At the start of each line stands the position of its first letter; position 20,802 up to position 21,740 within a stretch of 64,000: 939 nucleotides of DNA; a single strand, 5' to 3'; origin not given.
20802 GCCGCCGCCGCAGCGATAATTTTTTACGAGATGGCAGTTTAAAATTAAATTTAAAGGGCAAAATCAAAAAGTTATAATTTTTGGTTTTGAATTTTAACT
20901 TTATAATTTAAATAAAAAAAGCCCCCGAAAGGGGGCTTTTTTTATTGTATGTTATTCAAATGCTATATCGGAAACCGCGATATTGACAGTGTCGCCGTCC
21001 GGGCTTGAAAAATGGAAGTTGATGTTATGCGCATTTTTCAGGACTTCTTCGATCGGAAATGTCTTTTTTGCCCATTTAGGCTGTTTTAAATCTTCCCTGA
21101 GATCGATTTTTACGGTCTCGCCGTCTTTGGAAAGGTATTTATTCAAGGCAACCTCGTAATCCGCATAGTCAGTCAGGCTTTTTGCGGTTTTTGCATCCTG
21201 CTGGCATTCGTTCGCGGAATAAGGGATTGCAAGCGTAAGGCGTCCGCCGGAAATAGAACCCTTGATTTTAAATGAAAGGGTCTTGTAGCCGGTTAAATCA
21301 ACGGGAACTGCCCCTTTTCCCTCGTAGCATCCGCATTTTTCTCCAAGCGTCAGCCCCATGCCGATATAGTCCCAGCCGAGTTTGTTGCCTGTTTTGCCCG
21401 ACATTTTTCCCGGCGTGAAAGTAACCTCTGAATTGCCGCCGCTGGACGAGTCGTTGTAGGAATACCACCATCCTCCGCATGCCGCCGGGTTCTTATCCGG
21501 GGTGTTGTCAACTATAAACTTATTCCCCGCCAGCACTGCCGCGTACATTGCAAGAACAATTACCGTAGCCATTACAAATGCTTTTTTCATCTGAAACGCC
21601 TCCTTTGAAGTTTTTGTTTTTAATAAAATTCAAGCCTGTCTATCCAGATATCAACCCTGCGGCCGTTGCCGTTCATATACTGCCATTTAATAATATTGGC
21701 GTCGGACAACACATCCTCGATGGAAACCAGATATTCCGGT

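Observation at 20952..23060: ECF sigma factor with an anti-sigma factor whose extracytoplasmic sensor domain is duplicated as a free secreted protein next door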

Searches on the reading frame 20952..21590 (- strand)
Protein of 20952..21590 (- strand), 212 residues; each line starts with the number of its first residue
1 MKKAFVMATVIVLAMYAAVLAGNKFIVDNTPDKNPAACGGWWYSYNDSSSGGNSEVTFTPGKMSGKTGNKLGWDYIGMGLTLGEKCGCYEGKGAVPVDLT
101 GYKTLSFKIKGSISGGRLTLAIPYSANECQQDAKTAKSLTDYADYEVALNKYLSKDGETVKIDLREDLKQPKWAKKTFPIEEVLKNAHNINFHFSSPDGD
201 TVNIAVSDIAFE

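Call 3: search_protein_families(library=pfam, proteins=[window:20952-21590:-], max_evalue=0.1)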
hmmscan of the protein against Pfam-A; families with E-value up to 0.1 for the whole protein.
window:20952-21590:- (212 aa): 0 families

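Call 6: search_protein_families(library=ncbifam, proteins=[window:20952-21590:-], max_evalue=0.1)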
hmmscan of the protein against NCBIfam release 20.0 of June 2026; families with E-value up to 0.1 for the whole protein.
window:20952-21590:- (212 aa): 0 families

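Call 9: find_homologous_proteins(query=window:20952-21590:-)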
Query window:20952-21590:- (212 aa): 47 proteins with E <= 0.001 among 340 candidates.
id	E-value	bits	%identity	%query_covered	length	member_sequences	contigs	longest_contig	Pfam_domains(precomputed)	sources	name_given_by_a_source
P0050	3.2e-140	483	100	100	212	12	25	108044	-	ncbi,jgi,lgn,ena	jgi:hypothetical protein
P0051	1.2e-113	396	80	100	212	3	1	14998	-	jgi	jgi:hypothetical protein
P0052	1.1e-110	386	77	100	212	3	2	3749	-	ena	-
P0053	5.3e-77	276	60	99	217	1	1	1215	-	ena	-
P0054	8.2e-76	272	57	100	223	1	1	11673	-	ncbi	-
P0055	1.0e-74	269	59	100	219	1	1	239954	-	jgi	jgi:opacity protein-like surface antigen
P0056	1.4e-73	265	56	99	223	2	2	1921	-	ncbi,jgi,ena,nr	ncbi:MAG TPA: hypothetical protein PLF61_04245 [Candidatus Goldiibacteriota bacterium]|nr:hypothetic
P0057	1.4e-73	265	57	100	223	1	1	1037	-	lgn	-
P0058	4.3e-73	264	57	88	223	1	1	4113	-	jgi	jgi:hypothetical protein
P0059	8.9e-73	263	54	99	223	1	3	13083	-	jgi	jgi:hypothetical protein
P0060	3.6e-72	261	57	99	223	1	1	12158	-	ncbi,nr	ncbi:MAG: hypothetical protein N3E50_03005 [Candidatus Goldbacteria bacterium]|nr:hypothetical prote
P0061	5.8e-72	260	57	89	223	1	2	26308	-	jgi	jgi:hypothetical protein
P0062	1.7e-71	258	59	100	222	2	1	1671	-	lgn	-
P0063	2.0e-71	258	57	97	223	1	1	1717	-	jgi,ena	-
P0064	2.0e-71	258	57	88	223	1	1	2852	-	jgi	-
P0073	2.0e-69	252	56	100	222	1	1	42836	PF08547.19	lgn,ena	-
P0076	6.2e-69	250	56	100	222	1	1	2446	PF08547.19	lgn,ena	-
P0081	2.0e-67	245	55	100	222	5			PF08547.19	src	-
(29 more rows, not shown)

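Call 33: search_protein_families(library=pfam, alignment_id=A3, max_evalue=1)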
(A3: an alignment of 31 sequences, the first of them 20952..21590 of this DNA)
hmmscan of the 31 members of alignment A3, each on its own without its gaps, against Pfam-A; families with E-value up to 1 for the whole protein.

A. member 1, window:20952-21590:- (212 aa): 0 families

B. families by the number of members that match (of 31 scanned): 11 families
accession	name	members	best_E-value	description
PF08547.18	CIA30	18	6.1e-07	Complex I intermediate-associated protein 30 (CIA30)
PF17841.6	Bep_C_terminal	7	0.0042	BID domain of Bartonella effector protein (Bep)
PF03425.19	CBM_11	2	0.00016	Carbohydrate binding domain (family 11)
PF20130.4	DUF6520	2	0.0067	Family of unknown function (DUF6520)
PF23495.1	YbgU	2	0.051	YbgU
PF24130.1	DUF7397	1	0.015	Family of unknown function (DUF7397)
PF21582.3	CBM30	1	0.021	Carbohydrate binding domain 30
PF18329.7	SGBP_B_XBD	1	0.092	Surface glycan-binding protein B xyloglucan binding domain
PF07306.16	DUF1455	1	0.11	Protein of unknown function (DUF1455)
PF19873.4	DUF6346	1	0.15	Family of unknown function (DUF6346)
PF02987.21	LEA_4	1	0.18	Late embryogenesis abundant protein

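Call 34: search_solved_structures(query=A3, max_evalue=10, show_alignments=2)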
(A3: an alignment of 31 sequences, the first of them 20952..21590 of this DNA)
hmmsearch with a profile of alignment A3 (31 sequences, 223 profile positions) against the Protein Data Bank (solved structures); distinct sequences matched with E-value up to 10: 3.
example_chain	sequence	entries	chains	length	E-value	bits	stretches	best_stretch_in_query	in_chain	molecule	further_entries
8g2z_0E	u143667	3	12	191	0.26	13.9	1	131-168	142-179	RIB22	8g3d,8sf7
8jmq_B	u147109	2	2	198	0.74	12.4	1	63-120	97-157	Hinokiresinol synthase beta subunit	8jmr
4fsu_A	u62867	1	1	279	1.8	11.2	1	147-204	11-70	Serine/threonine-protein kinase Chk1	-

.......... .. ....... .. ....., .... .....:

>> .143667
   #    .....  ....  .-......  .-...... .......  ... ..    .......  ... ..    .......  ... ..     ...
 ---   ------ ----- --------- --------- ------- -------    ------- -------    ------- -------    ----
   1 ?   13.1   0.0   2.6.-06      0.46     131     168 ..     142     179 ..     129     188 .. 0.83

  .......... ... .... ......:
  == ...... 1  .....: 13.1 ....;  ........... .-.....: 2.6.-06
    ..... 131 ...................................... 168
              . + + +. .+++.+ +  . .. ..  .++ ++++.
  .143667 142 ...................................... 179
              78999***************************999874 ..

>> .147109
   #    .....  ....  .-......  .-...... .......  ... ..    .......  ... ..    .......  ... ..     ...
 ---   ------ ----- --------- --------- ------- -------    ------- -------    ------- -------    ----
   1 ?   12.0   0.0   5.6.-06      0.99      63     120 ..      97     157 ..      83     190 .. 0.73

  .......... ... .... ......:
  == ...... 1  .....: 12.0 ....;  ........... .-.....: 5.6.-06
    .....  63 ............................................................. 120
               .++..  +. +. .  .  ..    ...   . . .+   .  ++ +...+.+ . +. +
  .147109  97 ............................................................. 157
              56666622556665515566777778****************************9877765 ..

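Call 51: search_protein_representatives(alignment_id=A4)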
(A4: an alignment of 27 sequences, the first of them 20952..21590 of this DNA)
Query: 27 sequences, 223 profile positions. Proteins with E-value up to 0.001 (for the whole library): 277; up to 1e-10: 81; up to 1e-30: 21. The best 150 are listed.
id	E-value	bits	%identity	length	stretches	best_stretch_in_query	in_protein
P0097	9.3e-79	280.4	-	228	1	1-222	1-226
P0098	3.0e-75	268.9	-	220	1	1-222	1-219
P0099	4.7e-47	176.7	-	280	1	13-222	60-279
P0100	8.8e-42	159.4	-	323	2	22-222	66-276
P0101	1.7e-41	158.5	-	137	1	5-136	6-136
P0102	2.1e-40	154.9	-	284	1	19-222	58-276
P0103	1.7e-39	152.0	-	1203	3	1-222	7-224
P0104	5.5e-38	147.0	-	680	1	22-222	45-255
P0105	4.6e-37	144.0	-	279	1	12-222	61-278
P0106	4.5e-35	137.5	-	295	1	19-222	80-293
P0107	1.1e-34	136.2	-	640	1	23-222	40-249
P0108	1.6e-34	135.7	-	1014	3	22-222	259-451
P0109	1.9e-34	135.4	-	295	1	21-222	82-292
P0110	6.2e-34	133.8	-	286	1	19-222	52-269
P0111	1.7e-33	132.4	-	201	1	22-179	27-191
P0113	8.0e-33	130.1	-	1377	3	26-222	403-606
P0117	3.5e-31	124.8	-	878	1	21-222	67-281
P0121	2.6e-26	108.8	-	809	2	24-222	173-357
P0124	2.1e-24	102.6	-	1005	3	22-102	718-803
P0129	1.0e-22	97.1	-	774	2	9-222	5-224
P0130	4.1e-22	95.1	-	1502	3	22-222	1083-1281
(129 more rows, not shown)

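Call 53: search_protein_families(library=pfam, proteins=[P0103, P0104, P0107, P0108, P0113, P0117, P0121, P0124, P0129, P0130], max_evalue=0.001)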
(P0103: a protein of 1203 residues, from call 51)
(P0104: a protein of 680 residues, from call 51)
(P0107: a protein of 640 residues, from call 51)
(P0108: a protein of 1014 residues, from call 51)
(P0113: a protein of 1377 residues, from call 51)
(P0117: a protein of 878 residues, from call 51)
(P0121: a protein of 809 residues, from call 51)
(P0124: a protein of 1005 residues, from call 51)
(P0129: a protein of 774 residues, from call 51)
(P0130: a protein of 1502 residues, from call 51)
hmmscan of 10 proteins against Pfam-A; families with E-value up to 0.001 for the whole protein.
P0103 (1203 aa): 2 families
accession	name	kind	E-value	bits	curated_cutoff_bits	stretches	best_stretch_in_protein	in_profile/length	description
PF08547.18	CIA30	-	1.8e-29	103.2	24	3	310-416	35-134/157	Complex I intermediate-associated protein 30 (CIA30)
PF03425.19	CBM_11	-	1.1e-17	65.1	27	3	287-444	28-181/182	Carbohydrate binding domain (family 11)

P0104 (680 aa): 1 family
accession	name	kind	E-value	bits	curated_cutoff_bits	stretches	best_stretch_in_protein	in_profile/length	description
PF08757.17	CotH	-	2.1e-38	133.1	23.8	1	338-652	2-294/322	CotH kinase protein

P0107 (640 aa): 1 family
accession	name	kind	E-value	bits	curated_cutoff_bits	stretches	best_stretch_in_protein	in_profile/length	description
PF00150.24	Cellulase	-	2e-29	103.4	23.5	1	321-618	22-266/272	Cellulase (glycosyl hydrolase family 5)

P0108 (1014 aa): 4 families
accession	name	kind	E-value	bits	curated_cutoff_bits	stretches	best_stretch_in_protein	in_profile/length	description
PF08547.18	CIA30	-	1.6e-17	64.5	24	2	344-408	61-121/157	Complex I intermediate-associated protein 30 (CIA30)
PF03425.19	CBM_11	-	2.6e-15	57.4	27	1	344-425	73-156/182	Carbohydrate binding domain (family 11)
PF09044.15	Kp4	-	2e-07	31.6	27.8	0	694-728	80-113/125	Kp4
PF06742.16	DUF1214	-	3.4e-07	31.2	25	0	371-396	8-38/112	Protein of unknown function (DUF1214)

P0113 (1377 aa): 3 families
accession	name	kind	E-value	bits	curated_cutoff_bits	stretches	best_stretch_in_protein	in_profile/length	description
PF01270.23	Glyco_hydro_8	-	9.6e-44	150.2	24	1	52-380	26-339/341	Glycosyl hydrolases family 8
PF03425.19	CBM_11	-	2.3e-21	77.1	27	2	1036-1144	54-162/182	Carbohydrate binding domain (family 11)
PF08547.18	CIA30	-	2.9e-21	76.6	24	2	1028-1118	36-120/157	Complex I intermediate-associated protein 30 (CIA30)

P0117 (878 aa): 2 families
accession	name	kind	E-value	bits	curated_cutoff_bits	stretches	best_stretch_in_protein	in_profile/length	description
PF00331.26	Glyco_hydro_10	-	3.9e-45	154.9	22.1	1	511-815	8-305/311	Glycosyl hydrolase family 10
PF13620.12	CarboxypepD_reg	-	8.9e-05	23.2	32.3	0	488-513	3-28/82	Carboxypeptidase regulatory-like domain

P0121 (809 aa): 5 families
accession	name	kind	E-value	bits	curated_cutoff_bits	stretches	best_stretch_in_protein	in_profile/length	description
PF03425.19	CBM_11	-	6.6e-16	59.3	27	2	13-149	52-180/182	Carbohydrate binding domain (family 11)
PF08547.18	CIA30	-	1.6e-14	54.7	24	2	222-337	34-140/157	Complex I intermediate-associated protein 30 (CIA30)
PF21582.3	CBM30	-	1.8e-06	28.5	27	0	260-356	74-167/170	Carbohydrate binding domain 30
PF13860.13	FlgD_ig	-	2.5e-05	24.6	27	0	234-301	8-75/79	FlgD Ig-like domain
PF18329.7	SGBP_B_XBD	-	0.0001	22.9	26.4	0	298-355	122-182/186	Surface glycan-binding protein B xyloglucan binding domain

P0124 (1005 aa): 2 families
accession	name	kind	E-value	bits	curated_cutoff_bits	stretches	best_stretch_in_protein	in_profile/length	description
PF01270.23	Glyco_hydro_8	-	6.6e-33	114.6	24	1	29-365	6-338/341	Glycosyl hydrolases family 8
PF08547.18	CIA30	-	4.3e-08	33.8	24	0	409-551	11-143/157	Complex I intermediate-associated protein 30 (CIA30)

P0129 (774 aa): 6 families
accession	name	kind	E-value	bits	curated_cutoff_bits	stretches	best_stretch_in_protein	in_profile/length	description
PF18998.6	Flg_new_2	-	1.1e-51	173.1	23.6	3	534-605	2-72/73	Divergent InlB B-repeat domain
PF09479.16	Flg_new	-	1.3e-11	44.9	27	1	622-677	10-64/65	Listeria-Bacteroides repeat domain (List_Bact_rpt)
PF08547.18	CIA30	-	6.8e-11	42.9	24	1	38-165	12-117/157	Complex I intermediate-associated protein 30 (CIA30)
PF13585.12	CHU_C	-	4.6e-05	23.9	27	1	717-759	28-68/86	CHU_C Type IX secretion signal domain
PF18962.6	Por_Secre_tail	-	0.00017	22.3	27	0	701-772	4-75/75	Secretion system C-terminal sorting domain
PF13860.13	FlgD_ig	-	0.00092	19.6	27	0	719-758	26-70/79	FlgD Ig-like domain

P0130 (1502 aa): 3 families
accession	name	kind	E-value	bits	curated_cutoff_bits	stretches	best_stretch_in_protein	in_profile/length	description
PF01270.23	Glyco_hydro_8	-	1.8e-43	149.3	24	1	33-394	4-338/341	Glycosyl hydrolases family 8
PF08547.18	CIA30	-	1.3e-14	54.9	24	1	1144-1266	34-147/157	Complex I intermediate-associated protein 30 (CIA30)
PF03425.19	CBM_11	-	3.8e-07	30.8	27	0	739-799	73-137/182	Carbohydrate binding domain (family 11)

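Call 61: predict_structure(alignment_id=A4)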
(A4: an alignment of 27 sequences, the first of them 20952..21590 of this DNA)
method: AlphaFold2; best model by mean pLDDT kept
length: 212 residues; sequences in the alignment: 27
mean_pLDDT: 80.6   pTM: 0.78
mean pLDDT of the five models: 80.6, 80.4, 79.8, 79.8, 79.1
residues with pLDDT >= 90: 97; 70-90: 54; 50-70: 45; < 50: 16
segments of 3 or more residues with pLDDT < 50: 13-21, 34-39
pLDDT, mean of each block of 10 residues (from residue 1): 54 48 68 46 85 92 94 91 71 77 95 96 75 61 84 94 95 83 89 95 94 91
secondary structure, 60 per line:
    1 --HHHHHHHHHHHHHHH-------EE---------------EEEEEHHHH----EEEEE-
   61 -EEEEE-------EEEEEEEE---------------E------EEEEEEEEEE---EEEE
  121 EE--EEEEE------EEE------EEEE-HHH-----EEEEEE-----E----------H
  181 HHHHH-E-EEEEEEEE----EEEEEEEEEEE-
elements in order: H3-17 E42-46 H47-50 E55-59 E62-66 E74-81 E104-113 E117-122 E125-129 E136-138 E145-148 E158-163 H180-185 E189-196 E201-211

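Call 63: fold_search(model_id=the predicted structure, library=pdb)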
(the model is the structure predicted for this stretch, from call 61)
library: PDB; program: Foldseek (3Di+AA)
matches with E <= 10: 1144; with E <= 0.001: 61
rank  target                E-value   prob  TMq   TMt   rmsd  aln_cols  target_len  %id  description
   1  1v0a                  3.0e-08  1.00  0.46  0.56   5.8       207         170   16  Family 11 Carbohydrate-Binding Module of cellulosomal cellulase Lic26A-Cel5E of Clostridium thermocellum (released 2005-01-12)
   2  6r31_A                4.1e-08  1.00  0.45  0.54   5.9       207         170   17  Family 11 Carbohydrate-Binding Module from Clostridium thermocellum in complex with beta-1,3-1,4-mixed-linked tetrasac (released 2020-02-05)
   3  6r3m_A                9.2e-08  1.00  0.46  0.54   5.3       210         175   15  Family 11 Carbohydrate-Binding Module from Clostridium thermocellum in complex with beta-1,3-1,4-mixed-linked tetrasac (released 2020-02-05)
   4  7zkp_A                1.6e-06  1.00  0.59  0.58   5.0       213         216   14  Late assembly intermediate of the proximal proton pumping module of complex I with assembly factors NDUFAF1 and CIA84 (released 2022-11-23)
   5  7zkq_A                2.6e-06  1.00  0.58  0.57   4.7       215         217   12  Early Pp module assembly intermediate of complex I (released 2022-11-23)
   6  7t7y                  2.7e-06  1.00  0.45  0.58   4.9       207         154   12  The crystal structure of family 8 carbohydrate-binding module from Dictyostelium discoideum complexed with iodine atoms (released 2022-04-20)
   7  1wzx_A                2.7e-06  1.00  0.43  0.51   6.9       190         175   20  Crystal Structure of Family 30 Carbohydrate Binding Module. (released 2005-03-22)
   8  2lro_MODEL_1_A        2.7e-06  1.00  0.41  0.48   6.0       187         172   16  Solution structure, dynamics and binding studies of CtCBM11 (released 2013-02-06)
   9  1wzx_B                3.5e-06  1.00  0.46  0.53   6.6       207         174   18  Crystal Structure of Family 30 Carbohydrate Binding Module. (released 2005-03-22)
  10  2c24_B                5.8e-06  1.00  0.47  0.56   6.5       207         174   18  FAMILY 30 CARBOHYDRATE-BINDING MODULE OF CELLULOSOMAL CELLULASE CEL9D- CEL44B OF CLOSTRIDIUM THERMOCELLUM (released 2005-11-22)
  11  1wmx_B                1.1e-05  1.00  0.44  0.47   6.8       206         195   17  Crystal Structure of Family 30 Carbohydrate Binding Module (released 2004-08-03)
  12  2c24_A                1.5e-05  1.00  0.45  0.54   6.8       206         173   18  FAMILY 30 CARBOHYDRATE-BINDING MODULE OF CELLULOSOMAL CELLULASE CEL9D- CEL44B OF CLOSTRIDIUM THERMOCELLUM (released 2005-11-22)
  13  1wmx_A                1.6e-05  1.00  0.44  0.52   6.9       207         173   18  Crystal Structure of Family 30 Carbohydrate Binding Module (released 2004-08-03)
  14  1ulo                  1.6e-05  1.00  0.36  0.45   7.7       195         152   14  N-TERMINAL CELLULOSE-BINDING DOMAIN FROM CELLULOMONAS FIMI BETA-1,4-GLUCANASE C, NMR, MINIMIZED AVERAGE STRUCTURE (released 1997-04-01)
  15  7yaq                  5.7e-05  0.96  0.24  0.28   8.6       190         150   11  Phloem lectin (PP2)C34S mutant (released 2023-03-08)
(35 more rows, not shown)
